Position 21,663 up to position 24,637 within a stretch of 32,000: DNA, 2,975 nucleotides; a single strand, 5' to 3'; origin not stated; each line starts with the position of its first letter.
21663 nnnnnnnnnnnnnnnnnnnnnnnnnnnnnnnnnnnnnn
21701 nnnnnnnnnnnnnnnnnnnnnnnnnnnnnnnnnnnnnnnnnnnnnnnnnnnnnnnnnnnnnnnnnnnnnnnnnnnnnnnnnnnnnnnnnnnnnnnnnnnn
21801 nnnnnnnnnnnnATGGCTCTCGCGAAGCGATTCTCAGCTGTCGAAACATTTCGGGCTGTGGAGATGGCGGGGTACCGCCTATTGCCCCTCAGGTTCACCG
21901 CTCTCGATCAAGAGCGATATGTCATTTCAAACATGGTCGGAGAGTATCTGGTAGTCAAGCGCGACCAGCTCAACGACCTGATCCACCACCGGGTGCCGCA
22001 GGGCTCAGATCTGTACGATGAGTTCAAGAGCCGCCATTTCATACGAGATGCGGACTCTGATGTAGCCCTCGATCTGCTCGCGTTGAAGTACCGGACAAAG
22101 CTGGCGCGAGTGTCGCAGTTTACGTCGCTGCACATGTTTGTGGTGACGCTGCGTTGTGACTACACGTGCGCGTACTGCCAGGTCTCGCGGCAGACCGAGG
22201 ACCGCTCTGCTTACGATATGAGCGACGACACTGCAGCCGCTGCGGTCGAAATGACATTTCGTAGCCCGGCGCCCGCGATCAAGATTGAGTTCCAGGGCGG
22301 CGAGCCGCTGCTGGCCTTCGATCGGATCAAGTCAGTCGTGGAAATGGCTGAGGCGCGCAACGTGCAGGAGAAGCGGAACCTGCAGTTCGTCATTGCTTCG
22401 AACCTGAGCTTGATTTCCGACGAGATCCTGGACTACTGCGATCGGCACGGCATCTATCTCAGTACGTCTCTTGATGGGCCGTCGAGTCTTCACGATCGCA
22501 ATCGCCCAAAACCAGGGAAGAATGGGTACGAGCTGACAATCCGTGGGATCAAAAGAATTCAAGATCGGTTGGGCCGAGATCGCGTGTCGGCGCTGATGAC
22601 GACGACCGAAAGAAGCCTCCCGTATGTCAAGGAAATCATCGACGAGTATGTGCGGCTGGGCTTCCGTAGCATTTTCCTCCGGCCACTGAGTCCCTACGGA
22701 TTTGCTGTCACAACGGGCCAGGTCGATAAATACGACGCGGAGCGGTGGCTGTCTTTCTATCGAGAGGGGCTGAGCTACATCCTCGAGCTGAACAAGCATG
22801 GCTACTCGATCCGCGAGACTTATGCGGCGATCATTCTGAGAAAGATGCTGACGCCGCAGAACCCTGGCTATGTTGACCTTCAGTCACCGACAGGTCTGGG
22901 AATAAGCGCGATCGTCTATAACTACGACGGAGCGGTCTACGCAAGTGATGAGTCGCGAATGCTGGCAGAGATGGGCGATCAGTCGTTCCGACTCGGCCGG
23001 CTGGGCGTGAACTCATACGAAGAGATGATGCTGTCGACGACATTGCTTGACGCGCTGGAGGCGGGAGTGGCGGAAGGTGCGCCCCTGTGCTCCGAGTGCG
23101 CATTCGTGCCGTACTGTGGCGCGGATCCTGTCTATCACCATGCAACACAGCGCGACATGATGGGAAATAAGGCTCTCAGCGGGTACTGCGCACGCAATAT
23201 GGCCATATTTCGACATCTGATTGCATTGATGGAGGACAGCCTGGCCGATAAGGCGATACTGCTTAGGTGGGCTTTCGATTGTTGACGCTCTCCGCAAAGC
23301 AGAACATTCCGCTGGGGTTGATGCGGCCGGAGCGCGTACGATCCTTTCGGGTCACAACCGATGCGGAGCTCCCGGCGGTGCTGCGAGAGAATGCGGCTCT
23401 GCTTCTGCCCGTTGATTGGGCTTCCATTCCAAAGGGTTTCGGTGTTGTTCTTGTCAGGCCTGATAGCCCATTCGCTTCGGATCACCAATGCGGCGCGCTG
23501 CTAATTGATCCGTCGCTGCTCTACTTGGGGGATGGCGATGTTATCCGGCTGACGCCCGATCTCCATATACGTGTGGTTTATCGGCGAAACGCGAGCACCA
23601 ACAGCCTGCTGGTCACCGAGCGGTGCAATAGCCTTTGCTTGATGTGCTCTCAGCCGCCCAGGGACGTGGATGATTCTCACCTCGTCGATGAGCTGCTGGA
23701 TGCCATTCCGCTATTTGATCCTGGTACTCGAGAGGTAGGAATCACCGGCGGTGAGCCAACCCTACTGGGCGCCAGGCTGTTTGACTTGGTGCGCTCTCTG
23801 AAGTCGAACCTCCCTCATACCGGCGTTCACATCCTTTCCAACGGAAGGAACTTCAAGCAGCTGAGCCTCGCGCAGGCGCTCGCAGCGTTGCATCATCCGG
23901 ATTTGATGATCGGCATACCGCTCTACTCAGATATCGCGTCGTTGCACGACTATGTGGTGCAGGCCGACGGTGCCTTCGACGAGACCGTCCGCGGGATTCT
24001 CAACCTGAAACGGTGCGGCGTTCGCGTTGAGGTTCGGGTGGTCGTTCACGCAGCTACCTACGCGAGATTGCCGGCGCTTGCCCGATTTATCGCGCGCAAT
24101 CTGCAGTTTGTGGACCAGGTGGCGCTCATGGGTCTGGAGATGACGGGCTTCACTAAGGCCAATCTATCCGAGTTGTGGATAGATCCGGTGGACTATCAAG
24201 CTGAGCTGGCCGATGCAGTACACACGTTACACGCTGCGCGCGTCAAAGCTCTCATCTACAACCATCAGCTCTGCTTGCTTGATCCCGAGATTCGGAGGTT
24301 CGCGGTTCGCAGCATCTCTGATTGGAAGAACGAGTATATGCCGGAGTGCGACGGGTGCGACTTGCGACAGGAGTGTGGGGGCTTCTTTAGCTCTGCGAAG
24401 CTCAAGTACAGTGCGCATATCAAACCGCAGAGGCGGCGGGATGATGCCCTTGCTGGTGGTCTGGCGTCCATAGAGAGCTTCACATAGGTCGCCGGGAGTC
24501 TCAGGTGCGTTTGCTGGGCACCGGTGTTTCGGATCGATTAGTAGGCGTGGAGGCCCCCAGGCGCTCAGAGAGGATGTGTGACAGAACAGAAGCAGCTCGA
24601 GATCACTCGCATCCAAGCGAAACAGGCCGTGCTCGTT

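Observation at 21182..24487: Complete His-Xaa-Ser (HxsABCD) twin radical-SAM peptide cluster embedded in a mobile defence island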

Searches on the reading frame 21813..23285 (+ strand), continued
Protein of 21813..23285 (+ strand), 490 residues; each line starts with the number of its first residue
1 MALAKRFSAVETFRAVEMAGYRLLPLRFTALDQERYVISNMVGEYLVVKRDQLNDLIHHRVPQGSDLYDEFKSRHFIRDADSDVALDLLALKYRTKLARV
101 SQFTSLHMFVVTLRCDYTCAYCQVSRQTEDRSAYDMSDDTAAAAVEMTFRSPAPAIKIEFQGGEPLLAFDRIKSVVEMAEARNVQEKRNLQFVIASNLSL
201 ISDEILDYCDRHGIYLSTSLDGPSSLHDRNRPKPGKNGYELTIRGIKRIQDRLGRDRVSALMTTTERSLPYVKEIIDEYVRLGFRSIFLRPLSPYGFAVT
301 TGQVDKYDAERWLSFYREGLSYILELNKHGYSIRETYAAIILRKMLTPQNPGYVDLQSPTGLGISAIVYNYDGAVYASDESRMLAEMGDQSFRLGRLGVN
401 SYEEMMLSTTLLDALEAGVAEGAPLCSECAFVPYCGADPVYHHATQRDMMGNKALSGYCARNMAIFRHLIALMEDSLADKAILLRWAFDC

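Call 57: search_solved_structures(query=window:21813-23285:+, max_evalue=0.00001)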
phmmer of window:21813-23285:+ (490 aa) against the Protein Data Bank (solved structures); distinct sequences matched with E-value up to 0.00001: 3.
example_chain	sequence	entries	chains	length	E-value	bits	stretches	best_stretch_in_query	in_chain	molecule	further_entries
5wgg_A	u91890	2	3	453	8.3e-14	54.5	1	98-292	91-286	Radical SAM domain protein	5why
8vpo_A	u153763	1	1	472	2.8e-07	33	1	50-251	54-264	Radical SAM core domain-containing protein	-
9gm3_A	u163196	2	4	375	1.6e-06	30.5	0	109-251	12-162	ChlB radical SAM domain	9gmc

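Call 81: search_protein_representatives(protein=window:21813-23285:+)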
Query: 490 residues. Proteins with E-value up to 0.001 (for the whole library): 15388; up to 1e-10: 3381; up to 1e-30: 582. The best 150 are listed.
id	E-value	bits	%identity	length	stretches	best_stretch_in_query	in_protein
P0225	2.1e-169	580.7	53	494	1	3-486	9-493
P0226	9.4e-141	486.2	48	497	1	4-486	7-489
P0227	5.0e-129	447.6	44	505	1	1-479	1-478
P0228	2.9e-128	445.1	44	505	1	17-487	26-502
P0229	8.1e-128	443.6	43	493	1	9-482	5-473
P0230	1.6e-125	436.0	43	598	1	20-477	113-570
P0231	5.3e-123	427.7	44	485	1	18-488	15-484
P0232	1.2e-122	426.5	44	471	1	22-489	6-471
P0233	4.0e-122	424.8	54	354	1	136-487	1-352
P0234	1.9e-120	419.3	43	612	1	15-473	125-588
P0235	1.2e-118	413.3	42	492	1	20-486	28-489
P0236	5.0e-118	411.3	41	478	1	21-487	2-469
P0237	7.1e-118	410.8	42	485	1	21-484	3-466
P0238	5.5e-116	404.6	43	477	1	19-487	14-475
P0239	6.0e-116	404.5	49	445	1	19-409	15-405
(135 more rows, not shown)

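Call 82: search_protein_families(library=pfam, proteins=[L012:7578-9599:+, L013:9032-9640:+, L016:8871-9605:+, L022:8849-9586:+, L024:8770-9393:-, L025:8798-9427:-, L030:8677-9540:+, L031:12666-13337:+, L035:8488-9123:+, L015:9221-9676:+], max_evalue=0.01)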
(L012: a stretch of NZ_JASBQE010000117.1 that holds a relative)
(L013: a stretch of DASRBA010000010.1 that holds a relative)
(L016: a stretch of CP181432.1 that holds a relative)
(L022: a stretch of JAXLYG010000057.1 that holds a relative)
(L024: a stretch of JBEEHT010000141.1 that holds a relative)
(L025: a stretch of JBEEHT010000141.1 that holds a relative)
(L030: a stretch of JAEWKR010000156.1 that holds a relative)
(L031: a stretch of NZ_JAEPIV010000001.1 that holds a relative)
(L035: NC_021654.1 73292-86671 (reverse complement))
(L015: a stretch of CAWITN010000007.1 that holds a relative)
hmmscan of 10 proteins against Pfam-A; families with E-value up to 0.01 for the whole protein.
L012:7578-9599:+ (673 aa): 1 family
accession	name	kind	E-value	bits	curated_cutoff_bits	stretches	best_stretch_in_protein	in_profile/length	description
PF08308.17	PEGA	-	0.002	18.4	20.8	1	617-666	11-60/71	PEGA domain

L013:9032-9640:+ (202 aa): 1 family
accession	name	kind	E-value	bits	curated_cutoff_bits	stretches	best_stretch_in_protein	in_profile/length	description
PF08308.17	PEGA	-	2.9e-07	30.7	20.8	1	140-195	4-60/71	PEGA domain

L016:8871-9605:+ (244 aa): 1 family
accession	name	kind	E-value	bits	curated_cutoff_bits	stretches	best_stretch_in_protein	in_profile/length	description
PF08308.17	PEGA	-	0.00046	20.5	20.8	1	188-237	11-60/71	PEGA domain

L022:8849-9586:+ (245 aa): 1 family
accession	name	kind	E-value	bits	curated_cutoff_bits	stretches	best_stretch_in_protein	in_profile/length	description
PF08308.17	PEGA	-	8.5e-05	22.8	20.8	1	189-240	11-62/71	PEGA domain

L024:8770-9393:- (207 aa): 0 families

L025:8798-9427:- (209 aa): 0 families

L030:8677-9540:+ (287 aa): 0 families

L031:12666-13337:+ (223 aa): 2 families
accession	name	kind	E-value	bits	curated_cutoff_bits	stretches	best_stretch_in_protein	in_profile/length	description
PF01471.23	PG_binding_1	-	2.5e-17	63.2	23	1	170-219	8-57/57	Putative peptidoglycan binding domain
PF08823.16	PG_binding_2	-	9.3e-05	23.1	21.1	1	169-203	20-54/74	Putative peptidoglycan binding domain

L035:8488-9123:+ (211 aa): 1 family
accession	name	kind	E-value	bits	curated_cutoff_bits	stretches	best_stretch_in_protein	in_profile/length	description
PF01471.23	PG_binding_1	-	1.5e-05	25.5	23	1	154-191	7-44/57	Putative peptidoglycan binding domain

L015:9221-9676:+ (151 aa): 2 families
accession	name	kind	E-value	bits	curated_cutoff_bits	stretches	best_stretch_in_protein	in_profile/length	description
PF10099.14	RskA_C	-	0.0053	17.5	29.4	1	31-112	2-76/135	Anti-sigma-K factor rskA, C-terminal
PF13627.12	LptM_cons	-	0.0068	16.7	27.3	0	31-46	3-18/23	LPS-assembly lipoprotein LptM, conserved region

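Call 84: find_related_loci(query=window:21813-23285:+, collection=viral_contigs, flank=6000)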
Query window:21813-23285:+ (490 aa) in viral_contigs; peptide patterns used: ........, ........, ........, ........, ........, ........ (x = any residue, [..] = any of these).
7 stretches matched a pattern, but none encodes a relative of the query by tblastn (E <= 1e-3).

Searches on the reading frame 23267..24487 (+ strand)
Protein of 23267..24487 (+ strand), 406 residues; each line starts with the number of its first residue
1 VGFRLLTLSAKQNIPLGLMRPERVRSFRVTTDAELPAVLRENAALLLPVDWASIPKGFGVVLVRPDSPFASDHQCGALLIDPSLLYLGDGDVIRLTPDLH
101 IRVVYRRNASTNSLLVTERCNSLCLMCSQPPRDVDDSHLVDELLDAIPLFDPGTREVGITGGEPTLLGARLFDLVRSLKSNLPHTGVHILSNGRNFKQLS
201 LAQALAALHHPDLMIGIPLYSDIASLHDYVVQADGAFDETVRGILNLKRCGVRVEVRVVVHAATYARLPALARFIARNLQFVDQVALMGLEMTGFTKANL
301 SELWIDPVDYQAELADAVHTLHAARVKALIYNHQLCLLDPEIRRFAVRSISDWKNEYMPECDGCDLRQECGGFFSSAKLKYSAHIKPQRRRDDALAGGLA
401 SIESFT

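Call 3: search_protein_families(library=ncbifam, proteins=[window:23267-24487:+], max_evalue=0.01)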
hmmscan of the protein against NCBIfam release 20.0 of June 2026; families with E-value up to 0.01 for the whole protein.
window:23267-24487:+ (406 aa): 31 families (the best 25 are shown)
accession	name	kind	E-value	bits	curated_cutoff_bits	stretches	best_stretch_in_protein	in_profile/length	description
TIGR03977.1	rSAM_pair_HxsC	equivalog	7e-121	402.6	267.9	1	88-376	3-291/292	His-Xaa-Ser system radical SAM maturase HxsC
NF038332.1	rSAM_rare_HxsC4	exception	3.7e-14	52.6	500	1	114-336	18-242/335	radical SAM protein HxsC4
NF049973.1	radical_Rv1681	equivalog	1.5e-10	40.5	380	1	151-294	116-258/326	Rv1681 family radical SAM protein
TIGR03913.1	rad_SAM_trio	equivalog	2.4e-10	39.4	591.75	1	116-275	25-179/477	GDL motif peptide-associated radical SAM/SPASM maturase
TIGR04051.1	rSAM_NirJ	equivalog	1.4e-09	37.5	515.45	1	117-295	9-181/354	heme d1 biosynthesis radical SAM protein NirJ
TIGR04250.1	SCM_rSAM_ScmE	equivalog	8e-09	34.9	400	1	116-304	9-193/358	SynChlorMet cassette radical SAM/SPASM protein ScmE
TIGR04053.2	TIGR04053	equivalog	8.5e-09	35.1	395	1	141-276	44-174/366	TIGR04053 family radical SAM/SPASM domain-containing protein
TIGR04251.1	SCM_rSAM_ScmF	equivalog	3.4e-08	33.3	400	1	116-262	10-156/353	SynChlorMet cassette radical SAM/SPASM protein ScmF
NF045574.1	sacti_mat_StsB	exception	5.5e-08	32.1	625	1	116-291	102-270/466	StsB family radical SAM/SPASM domain sactipeptide maturase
TIGR04466.1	rSAM_BlsE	equivalog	6.6e-08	32.4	400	1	116-277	9-164/327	cytosylglucuronate decarboxylase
TIGR02668.1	moaA_archaeal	equivalog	1.1e-07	31.1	325.25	1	105-314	5-210/303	GTP 3',8-cyclase MoaA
TIGR02666.1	moaA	equivalog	1.4e-07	30.8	284.05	1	107-278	7-183/336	GTP 3',8-cyclase MoaA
TIGR04303.1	GeoRSP_rSAM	equivalog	2.6e-07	30.6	400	1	116-322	11-209/325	GeoRSP system radical SAM/SPASM protein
TIGR04055.1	rSAM_NirJ2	equivalog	1.7e-06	27.8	500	1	117-271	7-157/326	putative heme d1 biosynthesis radical SAM protein NirJ2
NF001199.0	PRK00164.2-1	equivalog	2.3e-06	27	231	1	105-274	7-174/308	GTP 3',8-cyclase MoaA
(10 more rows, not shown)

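Call 4: search_protein_families(library=pfam, proteins=[window:23267-24487:+], max_evalue=0.01)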
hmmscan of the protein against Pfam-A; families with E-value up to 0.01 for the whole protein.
window:23267-24487:+ (406 aa): 2 families
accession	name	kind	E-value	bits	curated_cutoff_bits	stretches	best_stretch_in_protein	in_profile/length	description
PF04055.27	Radical_SAM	-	3.1e-12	47.4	29.5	1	115-266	2-157/166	Radical SAM superfamily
PF13353.11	Fer4_12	-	0.00014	22.6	22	1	117-216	12-114/137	4Fe-4S single cluster domain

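Call 40: search_protein_families(library=padloc, proteins=[window:23267-24487:+], max_evalue=0.00001)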
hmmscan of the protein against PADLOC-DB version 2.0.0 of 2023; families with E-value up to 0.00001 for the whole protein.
window:23267-24487:+ (406 aa): 1 family
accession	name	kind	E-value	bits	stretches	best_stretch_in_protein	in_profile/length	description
PDLC02903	pVip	-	1.5e-07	29.2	1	115-262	5-147/257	Viperins not associated with kinases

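Call 58: search_solved_structures(query=window:23267-24487:+, max_evalue=0.001)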
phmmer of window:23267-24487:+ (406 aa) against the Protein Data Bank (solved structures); distinct sequences matched with E-value up to 0.001: 2.
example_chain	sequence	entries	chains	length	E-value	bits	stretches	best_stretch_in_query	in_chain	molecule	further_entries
7vob_C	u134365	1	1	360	1.8e-06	30.4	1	116-276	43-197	Cytosylglucuronate decarboxylase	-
7voc_C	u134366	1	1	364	1.9e-06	30.3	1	116-276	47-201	Cytosylglucuronate decarboxylase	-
